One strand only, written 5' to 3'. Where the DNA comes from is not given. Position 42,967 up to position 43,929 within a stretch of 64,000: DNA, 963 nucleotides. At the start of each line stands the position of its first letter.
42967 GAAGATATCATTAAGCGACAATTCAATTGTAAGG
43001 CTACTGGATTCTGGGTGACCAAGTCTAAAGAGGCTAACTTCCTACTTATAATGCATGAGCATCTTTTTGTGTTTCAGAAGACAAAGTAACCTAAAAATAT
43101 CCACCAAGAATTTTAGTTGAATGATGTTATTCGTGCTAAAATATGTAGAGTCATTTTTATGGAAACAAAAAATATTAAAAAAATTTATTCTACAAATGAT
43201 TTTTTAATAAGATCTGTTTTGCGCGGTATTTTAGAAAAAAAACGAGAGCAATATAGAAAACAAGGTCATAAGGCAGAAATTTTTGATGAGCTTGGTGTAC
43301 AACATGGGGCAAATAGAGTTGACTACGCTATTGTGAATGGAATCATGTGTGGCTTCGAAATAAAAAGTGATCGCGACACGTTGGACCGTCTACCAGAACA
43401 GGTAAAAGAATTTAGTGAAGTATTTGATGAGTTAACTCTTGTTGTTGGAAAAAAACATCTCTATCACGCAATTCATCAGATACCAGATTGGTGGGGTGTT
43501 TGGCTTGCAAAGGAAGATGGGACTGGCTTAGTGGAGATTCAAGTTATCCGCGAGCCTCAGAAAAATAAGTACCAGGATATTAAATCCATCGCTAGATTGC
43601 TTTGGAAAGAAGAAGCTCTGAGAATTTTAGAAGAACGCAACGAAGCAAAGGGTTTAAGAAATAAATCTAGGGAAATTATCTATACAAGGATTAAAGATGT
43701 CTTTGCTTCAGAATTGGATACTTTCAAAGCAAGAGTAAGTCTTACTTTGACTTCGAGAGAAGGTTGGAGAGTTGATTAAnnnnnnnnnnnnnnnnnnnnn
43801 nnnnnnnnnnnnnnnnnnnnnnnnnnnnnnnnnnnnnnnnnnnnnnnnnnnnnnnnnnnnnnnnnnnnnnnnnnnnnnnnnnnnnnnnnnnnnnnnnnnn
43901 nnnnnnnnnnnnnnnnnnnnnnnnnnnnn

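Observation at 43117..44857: Convergent, overlapping pair: sce7726-like PD-(D/E)xK nuclease and Beta-protein (sce7725-like) gene, a candidate two-gene defence module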

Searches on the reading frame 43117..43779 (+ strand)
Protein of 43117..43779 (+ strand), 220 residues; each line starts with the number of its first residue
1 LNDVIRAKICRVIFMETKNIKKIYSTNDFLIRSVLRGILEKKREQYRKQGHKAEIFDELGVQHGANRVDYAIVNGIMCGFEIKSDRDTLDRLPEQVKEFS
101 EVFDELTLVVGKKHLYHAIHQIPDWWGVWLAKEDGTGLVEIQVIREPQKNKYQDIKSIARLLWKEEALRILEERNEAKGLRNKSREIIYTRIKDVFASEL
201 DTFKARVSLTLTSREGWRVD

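Call 3: search_protein_families(library=pfam, proteins=[window:43117-43779:+], max_evalue=0.01)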
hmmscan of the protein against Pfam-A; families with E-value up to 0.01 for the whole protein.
window:43117-43779:+ (220 aa): 1 family
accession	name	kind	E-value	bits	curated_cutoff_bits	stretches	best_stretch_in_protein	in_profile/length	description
PF18365.6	PI_PP_C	-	0.00062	20.3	25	1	100-199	8-100/125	Phosphoinositide phosphatase C-terminal domain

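Call 4: search_protein_families(library=ncbifam, proteins=[window:43117-43779:+], max_evalue=0.01)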
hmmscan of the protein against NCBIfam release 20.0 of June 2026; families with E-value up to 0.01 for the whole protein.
window:43117-43779:+ (220 aa): 1 family
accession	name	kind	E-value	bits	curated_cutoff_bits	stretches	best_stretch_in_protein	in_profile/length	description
NF033832.1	sce7726_fam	subfamily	4.6e-44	150.5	70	1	36-194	7-164/184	sce7726 family protein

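Call 5: search_protein_families(library=padloc, proteins=[window:43117-43779:+], max_evalue=0.01)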
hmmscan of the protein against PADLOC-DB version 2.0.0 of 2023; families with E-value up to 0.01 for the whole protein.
window:43117-43779:+ (220 aa): 1 family
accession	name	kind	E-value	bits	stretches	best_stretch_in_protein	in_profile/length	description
PDLC02989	cll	-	1.8e-26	91.5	1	51-200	25-172/265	-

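Call 15: search_dna_similar(query=window:43117-43779:+, collection=phages, mode=protein, max_rows=25, max_evalue=0.001)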
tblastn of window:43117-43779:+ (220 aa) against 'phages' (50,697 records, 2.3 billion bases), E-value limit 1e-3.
Records with a match: 82; places in all: 82; records where one place covers at least 80% of the query: 46.
Best place of each record, by identity: <60% 82.
By first word of the organism name: Listeria 44; Bacillus 23; Gordonia 4; Enterobacteria 3; Bacteriophage 2; Myxococcus 2; Mycolicibacterium 1; Escherichia 1; Pasteurella 1; Salmonella 1.
By host as written in the record: Listeria monocytogenes 34; - 7; Bacillus thuringiensis subsp. kurstaki 4; Gordonia terrae 3612 2; Gordonia rubripertincta NRRL B-16540 SEA 2; Listeria monocytogenes CRIFS culture collection code: C519 2; Bacillus cereus JCM 2152 2; Bacillus thuringiensis subspecies kurstaki 2; and 24 more.
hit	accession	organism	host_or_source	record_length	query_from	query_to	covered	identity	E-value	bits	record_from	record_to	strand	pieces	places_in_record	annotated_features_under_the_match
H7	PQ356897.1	Mycolicibacterium phage Mycofy1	Mycolicibacterium smegmatis MC2 155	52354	9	219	96%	35.5%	5e-34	133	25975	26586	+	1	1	hypothetical protein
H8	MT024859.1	Gordonia phage DumpsterDude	Gordonia terrae 3612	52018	55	218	75%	42.8%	7e-30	121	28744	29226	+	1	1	32: hypothetical protein | 33: hypothetical protein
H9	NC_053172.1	Gordonia phage DumpsterDude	Gordonia terrae 3612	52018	55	218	75%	42.8%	7e-30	121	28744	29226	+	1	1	32: hypothetical protein | 33: hypothetical protein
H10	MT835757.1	Bacteriophage sp.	human fecal samples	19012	27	218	87%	34.9%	9e-18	87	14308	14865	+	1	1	record has no annotation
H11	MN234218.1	Gordonia phage Powerball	Gordonia rubripertincta NRRL B-16540 SEA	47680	55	219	75%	40.1%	4e-30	122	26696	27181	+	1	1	32: exonuclease | 33: hypothetical protein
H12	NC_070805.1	Gordonia phage Powerball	Gordonia rubripertincta NRRL B-16540 SEA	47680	55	219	75%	40.1%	4e-30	122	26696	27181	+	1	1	32: exonuclease | 33: hypothetical protein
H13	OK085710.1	Myxococcus phage Mx4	Myxococcus xanthus DZ1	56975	53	219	76%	38.7%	5e-28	116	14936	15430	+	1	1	hypothetical protein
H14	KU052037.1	Escherichia phage Rac-SA53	Escherichia coli SA53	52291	55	219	75%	36.5%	2e-29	120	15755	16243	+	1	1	hypothetical protein (x2)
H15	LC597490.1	Bacillus phage vB_BceM_WH1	Bacillus cereus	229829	55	218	75%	33.9%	1e-20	96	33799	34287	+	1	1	hypothetical protein_gp062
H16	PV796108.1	Bacillus phage Edson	Bacillus cereus BC102p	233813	55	218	75%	33.9%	1e-20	95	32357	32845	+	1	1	hypothetical protein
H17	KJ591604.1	Listeria phage LMTA-148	Listeria monocytogenes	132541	14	208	89%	26.9%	7e-4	46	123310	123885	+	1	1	hypothetical protein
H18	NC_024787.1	Listeria phage LMTA-148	Listeria monocytogenes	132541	14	208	89%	26.9%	7e-4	46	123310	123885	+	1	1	hypothetical protein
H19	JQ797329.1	Listeria phage vB_LmoM_AG20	Listeria monocytogenes CRIFS culture ...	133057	14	208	89%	26.9%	7e-4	46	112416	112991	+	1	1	hypothetical protein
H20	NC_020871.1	Listeria phage vB_LmoM_AG20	Listeria monocytogenes CRIFS culture ...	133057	14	208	89%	26.9%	7e-4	46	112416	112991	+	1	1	hypothetical protein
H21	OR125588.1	Listeria phage cka18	Listeria monocytogenes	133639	14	208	89%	26.9%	7e-4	46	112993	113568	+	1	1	record has no annotation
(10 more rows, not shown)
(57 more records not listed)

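Call 36: find_homologous_proteins(query=window:43117-43779:+, max_evalue=0.00001)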
Query window:43117-43779:+ (220 aa): 530 proteins with E <= 0.00001 among 877 candidates; the best 120 are listed.
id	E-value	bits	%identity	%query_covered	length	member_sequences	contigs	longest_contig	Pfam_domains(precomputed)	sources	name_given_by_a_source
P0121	4.0e-131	453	100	94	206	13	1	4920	PF26915.1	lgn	-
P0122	4.4e-122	423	92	94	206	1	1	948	PF26915.1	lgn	-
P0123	4.6e-119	414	88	94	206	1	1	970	PF26915.1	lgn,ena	-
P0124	5.5e-119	413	90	94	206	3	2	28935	PF26915.1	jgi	jgi:hypothetical protein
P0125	8.5e-119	413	88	94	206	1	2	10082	PF26915.1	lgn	-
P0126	7.6e-116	403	87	94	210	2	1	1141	PF26915.1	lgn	-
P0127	2.4e-112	392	88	94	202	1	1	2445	PF26915.1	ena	-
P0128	3.7e-100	352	75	93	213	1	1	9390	PF26915.1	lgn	-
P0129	5.0e-88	312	70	93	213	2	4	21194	PF26915.1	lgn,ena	-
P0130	1.0e-87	311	68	90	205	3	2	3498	PF26915.1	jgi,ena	-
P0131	7.4e-81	289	64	94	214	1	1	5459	PF26915.1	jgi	-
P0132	3.6e-79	283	64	90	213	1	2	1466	PF26915.1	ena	-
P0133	4.6e-79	283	64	92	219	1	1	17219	PF26915.1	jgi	jgi:hypothetical protein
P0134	4.0e-78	280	64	90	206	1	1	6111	PF26915.1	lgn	-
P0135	5.4e-78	279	63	90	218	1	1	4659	PF26915.1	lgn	-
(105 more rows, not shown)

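Call 38: search_solved_structures(query=window:43117-43779:+, max_evalue=1)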
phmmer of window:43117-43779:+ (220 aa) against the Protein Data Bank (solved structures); distinct sequences matched with E-value up to 1: 2.
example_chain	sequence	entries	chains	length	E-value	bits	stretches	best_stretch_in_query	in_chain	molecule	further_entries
2jt4_A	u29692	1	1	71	0.3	13.8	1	99-151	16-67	Cytoskeleton assembly control protein SLA1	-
2jua_A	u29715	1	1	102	0.67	12.6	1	60-121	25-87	de novo protein S836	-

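Call 53: predict_structure(alignment_id=A3)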
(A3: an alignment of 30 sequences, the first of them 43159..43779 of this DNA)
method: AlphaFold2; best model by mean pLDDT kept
length: 206 residues; sequences in the alignment: 30
mean_pLDDT: 72.2   pTM: 0.67
mean pLDDT of the five models: 72.2, 67.8, 58.1, 54.9, 50.0
residues with pLDDT >= 90: 40; 70-90: 90; 50-70: 43; < 50: 33
segments of 3 or more residues with pLDDT < 50: 1-10, 43-49, 51-55, 57-61, 201-206
pLDDT, mean of each block of 10 residues (from residue 1): 37 65 75 65 45 44 60 73 80 71 83 74 74 83 87 94 94 95 91 73 38
secondary structure, 60 per line:
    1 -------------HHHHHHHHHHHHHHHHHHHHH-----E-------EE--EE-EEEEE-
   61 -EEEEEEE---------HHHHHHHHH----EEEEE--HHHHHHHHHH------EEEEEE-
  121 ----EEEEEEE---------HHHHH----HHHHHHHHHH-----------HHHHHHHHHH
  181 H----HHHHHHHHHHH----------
elements in order: H14-34 E55-59 E62-68 H78-86 E91-95 H98-107 E114-119 E125-131 H141-145 H150-159 H171-181 H186-196

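Call 57: fold_search(model_id=the predicted structure, library=pdb)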
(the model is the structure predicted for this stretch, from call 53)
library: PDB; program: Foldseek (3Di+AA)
matches with E <= 10: 486; with E <= 0.001: 0
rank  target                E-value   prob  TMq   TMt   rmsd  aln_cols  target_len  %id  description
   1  7tfj_E                4.1e-02  0.20  0.19  0.13  15.4       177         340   11  Atomic model of S. cerevisiae clamp-clamp loader complex PCNA-RFC bound to DNA with a closed clamp ring (released 2022-11-16)
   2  2ph7_B                8.4e-02  0.63  0.30  0.28  10.0       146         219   12  Crystal structure of AF2093 from Archaeoglobus fulgidus (released 2007-05-08)
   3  2ph7_A                9.4e-02  0.69  0.30  0.29   7.4       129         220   12  Crystal structure of AF2093 from Archaeoglobus fulgidus (released 2007-05-08)
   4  7lgn_A                1.4e-01  0.18  0.16  0.05  14.3       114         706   14  Cyanophycin synthetase 1 from T. morbirosei (released 2021-08-18)
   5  3ljs_B                1.4e-01  0.07  0.13  0.09  18.1       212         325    8  Crystal structure of Fructokinase from Xylella fastidiosa (released 2010-03-09)
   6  6yud_B                1.8e-01  0.13  0.17  0.25   9.8        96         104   12  Structure of Csx3/Crn3 from Archaeoglobus fulgidus in complex with cyclic tetra-adenylate (cA4) (released 2020-08-19)
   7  6yud_F                2.2e-01  0.13  0.17  0.27   9.8        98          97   12  Structure of Csx3/Crn3 from Archaeoglobus fulgidus in complex with cyclic tetra-adenylate (cA4) (released 2020-08-19)
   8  8iwl_B                2.3e-01  0.06  0.13  0.10  15.8       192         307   14  A.baumannii Uncharacterized sugar kinase ydjH (released 2023-05-24)
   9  9jc2_D                2.3e-01  0.06  0.15  0.13  16.9       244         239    9  Engineering of ATP synthase Fo (released 2025-07-09)
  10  6wmu_D                2.3e-01  0.05  0.11  0.03  15.4       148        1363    9  E. coli RNAPs70-SspA-gadA DNA complex (released 2020-11-11)
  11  7pmw_A                2.6e-01  0.12  0.11  0.05  17.2        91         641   12  HsPepT1 bound to Ala-Phe in the outward facing occluded conformation (released 2021-10-20)
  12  3vws                  2.8e-01  0.08  0.14  0.07  10.9       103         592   16  Dengue serotype 3 RNA-dependent RNA polymerase bound to NITD-107 (released 2013-02-27)
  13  7thj_E                2.9e-01  0.12  0.23  0.16  16.6       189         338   11  Structure of the yeast clamp loader (Replication Factor C RFC) bound to the sliding clamp (Proliferating Cell Nuclear  (released 2022-02-16)
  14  3wzh_A                2.9e-01  0.10  0.16  0.25   9.9        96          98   12  Crystal structure of AfCsx3 (released 2015-07-15)
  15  5gzp_A                3.1e-01  0.60  0.20  0.18   4.4        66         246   15  Y74COX MUTANT OF PLASMODIUM FALCIPARUM TRIOSEPHOSPHATE ISOMERASE (released 2017-10-04)
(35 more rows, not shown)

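Call 69: search_protein_families(library=pfam, alignment_id=A3, max_evalue=10)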
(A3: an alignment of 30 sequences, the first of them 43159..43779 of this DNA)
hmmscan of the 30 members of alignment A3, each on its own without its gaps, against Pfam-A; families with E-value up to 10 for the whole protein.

A. member 1, window:43159-43779:+ (206 aa): 1 family
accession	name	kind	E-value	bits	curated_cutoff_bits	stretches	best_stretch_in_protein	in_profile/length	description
PF18365.6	PI_PP_C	-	0.00051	20.5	25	1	86-185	8-100/125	Phosphoinositide phosphatase C-terminal domain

B. families by the number of members that match (of 30 scanned): 15 families
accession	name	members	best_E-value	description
PF18365.6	PI_PP_C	3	0.00047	Phosphoinositide phosphatase C-terminal domain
PF08279.18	HTH_11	1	0.045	HTH domain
PF17393.7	DUF5402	1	0.062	Family of unknown function (DUF5402)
PF23177.1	bHLH_IRO3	1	0.096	Iron-related transcription factor 3 bHLH domain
PF21268.3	Helic-prim_T7_N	1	0.099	Bacteriophage T7 DNA helicase/primase, N-terminal a+b fold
PF12861.13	zf-ANAPC11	1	0.11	Anaphase-promoting complex subunit 11 RING-H2 finger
PF02319.26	E2F_TDP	1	0.12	E2F/DP family winged-helix DNA-binding domain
PF05035.17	DGOK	1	0.13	2-keto-3-deoxy-galactonokinase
PF15011.11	CA109-like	1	0.16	Ribosome biogenesis protein C1orf109-like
PF11823.13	Se_S_carrier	1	0.17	Putative Se/S carrier protein-like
PF09784.14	L31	1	0.19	Mitochondrial ribosomal protein L31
PF23365.1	DUF7090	1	0.2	Family of unknown function (DUF7090)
PF18348.7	SH3_16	1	0.31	Bacterial dipeptidyl-peptidase Sh3 domain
PF17331.7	GFD1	1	3.7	GFD1 mRNA transport factor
PF09763.15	Sec3_CC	1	4.3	Exocyst complex component Sec3, coiled-coil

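Call 70: search_solved_structures(query=A3, max_evalue=10, show_alignments=3)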
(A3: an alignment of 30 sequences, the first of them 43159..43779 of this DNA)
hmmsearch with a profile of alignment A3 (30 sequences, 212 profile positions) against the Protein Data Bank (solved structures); distinct sequences matched with E-value up to 10: 0.

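Call 75: fold_search(model_id=the predicted structure, library=viral)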
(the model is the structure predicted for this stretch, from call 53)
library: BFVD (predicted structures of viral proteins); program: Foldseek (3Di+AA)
matches with E <= 10: 579; with E <= 0.001: 7
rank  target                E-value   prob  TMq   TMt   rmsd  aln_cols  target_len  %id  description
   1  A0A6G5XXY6            2.7e-09  1.00  0.61  0.50   8.0       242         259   16  (no name in the UniProt tables at hand)
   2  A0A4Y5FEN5            3.4e-09  1.00  0.62  0.60   3.1       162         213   17  Uncharacterized protein [Lactobacillus phage 521B]
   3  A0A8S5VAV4            1.3e-04  1.00  0.38  0.39  16.6       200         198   15  DNA repair protein [Siphoviridae sp. ct0vA12]
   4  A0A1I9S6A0            1.6e-04  1.00  0.34  0.52   4.7        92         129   20  (no name in the UniProt tables at hand)
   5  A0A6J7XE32            3.6e-04  0.99  0.30  0.27  11.9       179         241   17  Uncharacterized protein [uncultured Caudovirales phage]
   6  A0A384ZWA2            8.4e-04  1.00  0.35  0.46   5.8       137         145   12  Putative MmcB-like DNA repair protein [Dickeya phage vB_DsoM_JA13]
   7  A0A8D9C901            8.9e-04  0.99  0.35  0.34   9.7       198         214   10  Gp1.5 [uncultured marine phage]
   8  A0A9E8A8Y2            1.2e-03  0.99  0.35  0.35  11.9       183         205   16  (no name in the UniProt tables at hand)
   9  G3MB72                1.3e-03  1.00  0.34  0.32   5.3       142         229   13  Gp692 [Bacillus phage G]
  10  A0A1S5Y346            1.5e-03  1.00  0.33  0.46   5.3       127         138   13  Uncharacterized protein [uncultured archaeal virus]
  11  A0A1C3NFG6            1.9e-03  0.97  0.38  0.30  20.5       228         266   17  (no name in the UniProt tables at hand)
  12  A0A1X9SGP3            2.3e-03  0.97  0.28  0.30   7.6       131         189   15  (no name in the UniProt tables at hand)
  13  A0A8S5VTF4            2.6e-03  0.99  0.34  0.33  10.2       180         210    9  Uncharacterized protein [Ackermannviridae sp.]
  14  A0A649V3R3            2.9e-03  0.96  0.30  0.25  12.9       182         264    9  (no name in the UniProt tables at hand)
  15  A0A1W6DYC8            3.7e-03  0.97  0.31  0.32   6.2       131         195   14  Uncharacterized protein [Aeromonas phage phiA8-29]
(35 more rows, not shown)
